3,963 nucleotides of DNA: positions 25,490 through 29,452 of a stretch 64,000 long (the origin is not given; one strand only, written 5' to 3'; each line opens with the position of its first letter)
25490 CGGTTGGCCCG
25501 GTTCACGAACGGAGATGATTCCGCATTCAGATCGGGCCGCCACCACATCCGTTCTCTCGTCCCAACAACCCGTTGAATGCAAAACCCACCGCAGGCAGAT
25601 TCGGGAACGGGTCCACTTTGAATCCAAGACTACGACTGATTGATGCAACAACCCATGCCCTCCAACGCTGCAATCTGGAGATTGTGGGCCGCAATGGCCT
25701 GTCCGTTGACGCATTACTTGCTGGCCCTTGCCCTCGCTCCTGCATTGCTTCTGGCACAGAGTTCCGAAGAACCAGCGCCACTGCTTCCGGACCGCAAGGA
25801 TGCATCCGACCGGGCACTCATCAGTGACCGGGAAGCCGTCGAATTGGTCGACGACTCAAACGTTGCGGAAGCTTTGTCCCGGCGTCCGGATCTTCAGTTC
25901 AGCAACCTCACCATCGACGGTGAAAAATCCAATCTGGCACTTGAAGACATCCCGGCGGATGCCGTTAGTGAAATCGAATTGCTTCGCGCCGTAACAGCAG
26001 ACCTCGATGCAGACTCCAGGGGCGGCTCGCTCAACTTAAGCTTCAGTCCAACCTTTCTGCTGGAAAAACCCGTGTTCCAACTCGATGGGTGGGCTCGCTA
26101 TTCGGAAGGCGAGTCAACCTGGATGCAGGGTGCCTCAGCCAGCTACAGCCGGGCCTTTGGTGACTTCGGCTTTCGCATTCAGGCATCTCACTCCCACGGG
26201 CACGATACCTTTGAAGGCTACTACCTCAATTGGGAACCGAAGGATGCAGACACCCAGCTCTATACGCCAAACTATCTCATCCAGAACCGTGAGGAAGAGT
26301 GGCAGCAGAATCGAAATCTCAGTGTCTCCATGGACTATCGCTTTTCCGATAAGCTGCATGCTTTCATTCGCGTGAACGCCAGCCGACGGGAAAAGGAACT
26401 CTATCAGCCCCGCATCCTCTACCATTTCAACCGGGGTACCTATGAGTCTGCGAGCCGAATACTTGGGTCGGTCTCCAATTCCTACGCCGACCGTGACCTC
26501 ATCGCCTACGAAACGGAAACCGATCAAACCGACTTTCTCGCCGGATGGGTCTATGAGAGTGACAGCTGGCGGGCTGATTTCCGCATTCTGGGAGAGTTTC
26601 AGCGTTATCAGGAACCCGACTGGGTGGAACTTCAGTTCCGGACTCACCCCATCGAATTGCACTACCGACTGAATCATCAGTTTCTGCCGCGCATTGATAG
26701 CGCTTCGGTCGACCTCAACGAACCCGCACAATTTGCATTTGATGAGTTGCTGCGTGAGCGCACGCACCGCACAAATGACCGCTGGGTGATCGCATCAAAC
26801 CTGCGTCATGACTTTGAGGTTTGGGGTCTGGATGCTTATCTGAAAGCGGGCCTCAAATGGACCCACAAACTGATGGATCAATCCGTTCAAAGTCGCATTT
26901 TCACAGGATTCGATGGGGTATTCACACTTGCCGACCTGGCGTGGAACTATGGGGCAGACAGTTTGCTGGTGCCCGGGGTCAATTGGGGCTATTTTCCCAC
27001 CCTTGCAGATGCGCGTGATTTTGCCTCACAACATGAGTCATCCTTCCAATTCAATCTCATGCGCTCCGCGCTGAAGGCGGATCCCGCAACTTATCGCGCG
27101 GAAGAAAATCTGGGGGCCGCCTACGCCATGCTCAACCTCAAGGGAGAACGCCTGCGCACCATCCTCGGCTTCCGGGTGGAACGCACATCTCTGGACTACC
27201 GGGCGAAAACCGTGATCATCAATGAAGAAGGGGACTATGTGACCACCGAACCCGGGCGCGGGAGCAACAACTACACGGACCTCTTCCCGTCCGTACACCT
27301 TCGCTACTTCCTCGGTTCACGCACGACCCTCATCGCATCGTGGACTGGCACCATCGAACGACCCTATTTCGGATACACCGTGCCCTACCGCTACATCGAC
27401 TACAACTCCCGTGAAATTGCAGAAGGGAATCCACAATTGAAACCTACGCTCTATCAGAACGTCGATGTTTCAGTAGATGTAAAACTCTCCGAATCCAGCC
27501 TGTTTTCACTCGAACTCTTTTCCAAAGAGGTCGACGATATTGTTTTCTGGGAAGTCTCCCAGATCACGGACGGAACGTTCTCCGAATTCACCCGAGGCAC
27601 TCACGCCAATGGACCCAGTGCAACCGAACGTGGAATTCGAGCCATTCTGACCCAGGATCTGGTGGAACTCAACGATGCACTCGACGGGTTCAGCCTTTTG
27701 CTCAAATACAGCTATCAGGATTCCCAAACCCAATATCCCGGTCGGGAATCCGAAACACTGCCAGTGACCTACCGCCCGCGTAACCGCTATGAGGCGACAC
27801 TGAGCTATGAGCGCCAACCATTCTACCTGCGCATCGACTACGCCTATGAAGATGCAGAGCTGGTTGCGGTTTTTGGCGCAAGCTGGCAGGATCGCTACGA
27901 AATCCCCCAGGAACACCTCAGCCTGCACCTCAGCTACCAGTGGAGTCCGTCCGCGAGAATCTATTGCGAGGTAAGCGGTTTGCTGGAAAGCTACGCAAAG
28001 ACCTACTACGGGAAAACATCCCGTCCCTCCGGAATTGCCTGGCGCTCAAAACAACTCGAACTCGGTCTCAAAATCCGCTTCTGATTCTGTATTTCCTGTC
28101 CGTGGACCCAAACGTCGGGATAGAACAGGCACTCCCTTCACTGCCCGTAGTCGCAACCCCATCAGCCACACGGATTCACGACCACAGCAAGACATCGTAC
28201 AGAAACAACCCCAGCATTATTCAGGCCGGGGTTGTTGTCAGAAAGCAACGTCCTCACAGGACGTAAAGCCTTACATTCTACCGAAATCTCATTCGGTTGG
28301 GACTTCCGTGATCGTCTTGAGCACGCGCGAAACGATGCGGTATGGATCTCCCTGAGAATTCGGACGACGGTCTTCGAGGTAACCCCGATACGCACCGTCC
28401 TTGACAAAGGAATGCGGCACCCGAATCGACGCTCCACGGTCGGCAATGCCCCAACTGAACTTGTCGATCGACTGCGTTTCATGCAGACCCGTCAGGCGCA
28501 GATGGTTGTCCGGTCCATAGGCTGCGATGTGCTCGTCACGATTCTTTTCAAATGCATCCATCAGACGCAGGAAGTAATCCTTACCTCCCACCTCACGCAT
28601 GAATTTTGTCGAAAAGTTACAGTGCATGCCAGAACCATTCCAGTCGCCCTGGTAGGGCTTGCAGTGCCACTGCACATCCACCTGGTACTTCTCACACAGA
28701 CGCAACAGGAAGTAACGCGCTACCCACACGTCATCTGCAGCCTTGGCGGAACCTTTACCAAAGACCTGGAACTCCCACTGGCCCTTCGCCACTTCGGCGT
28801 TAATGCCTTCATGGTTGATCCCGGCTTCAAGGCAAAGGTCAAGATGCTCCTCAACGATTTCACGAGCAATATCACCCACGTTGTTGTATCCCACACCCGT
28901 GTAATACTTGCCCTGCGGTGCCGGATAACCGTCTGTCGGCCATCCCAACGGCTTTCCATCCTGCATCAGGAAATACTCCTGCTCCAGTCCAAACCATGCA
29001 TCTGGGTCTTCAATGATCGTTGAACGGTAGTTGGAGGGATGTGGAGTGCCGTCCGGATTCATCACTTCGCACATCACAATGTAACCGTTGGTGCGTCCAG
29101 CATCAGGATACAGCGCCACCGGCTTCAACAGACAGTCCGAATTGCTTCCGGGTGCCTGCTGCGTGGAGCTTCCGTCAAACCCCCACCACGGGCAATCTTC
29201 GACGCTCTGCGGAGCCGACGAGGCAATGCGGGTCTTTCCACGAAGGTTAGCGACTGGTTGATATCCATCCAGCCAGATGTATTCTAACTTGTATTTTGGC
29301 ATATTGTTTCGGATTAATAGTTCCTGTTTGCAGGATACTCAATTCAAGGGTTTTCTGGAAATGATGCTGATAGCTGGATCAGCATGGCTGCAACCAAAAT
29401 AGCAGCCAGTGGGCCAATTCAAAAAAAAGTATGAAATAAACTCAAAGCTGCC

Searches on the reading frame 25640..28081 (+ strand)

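Call 27: search_protein_families(library=pfam, proteins=[window:25640-28081:+], max_evalue=0.00001)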
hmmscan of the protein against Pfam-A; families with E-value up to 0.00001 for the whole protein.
window:25640-28081:+ (814 aa): 1 family
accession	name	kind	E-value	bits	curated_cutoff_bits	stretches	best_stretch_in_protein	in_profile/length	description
PF14905.12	OMP_b-brl_3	-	1.5e-21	77.4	27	1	482-680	102-286/408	Outer membrane protein beta-barrel family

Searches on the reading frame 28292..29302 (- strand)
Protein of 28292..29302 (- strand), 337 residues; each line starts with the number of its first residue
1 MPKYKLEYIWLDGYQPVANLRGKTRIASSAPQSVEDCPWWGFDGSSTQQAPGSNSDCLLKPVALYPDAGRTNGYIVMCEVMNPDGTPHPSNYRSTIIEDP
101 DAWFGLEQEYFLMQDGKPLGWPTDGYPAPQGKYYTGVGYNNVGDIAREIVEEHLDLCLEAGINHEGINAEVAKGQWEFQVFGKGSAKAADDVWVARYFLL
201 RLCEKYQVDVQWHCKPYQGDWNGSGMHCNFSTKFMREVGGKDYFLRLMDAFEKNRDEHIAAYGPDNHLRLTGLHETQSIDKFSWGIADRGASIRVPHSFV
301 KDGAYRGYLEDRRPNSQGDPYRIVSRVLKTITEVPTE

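Call 27: search_protein_families(library=pfam, proteins=[window:28292-29302:-], max_evalue=0.00001)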
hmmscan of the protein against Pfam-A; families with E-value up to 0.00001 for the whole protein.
window:28292-29302:- (337 aa): 2 families
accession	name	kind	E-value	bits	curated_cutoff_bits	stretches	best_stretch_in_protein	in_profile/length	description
PF00120.29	Gln-synt_C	-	5.2e-17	62.4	24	1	101-231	21-155/344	Glutamine synthetase, catalytic domain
PF03951.24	Gln-synt_N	-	4.6e-11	42.6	33.4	1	6-83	5-82/82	Glutamine synthetase, beta-Grasp domain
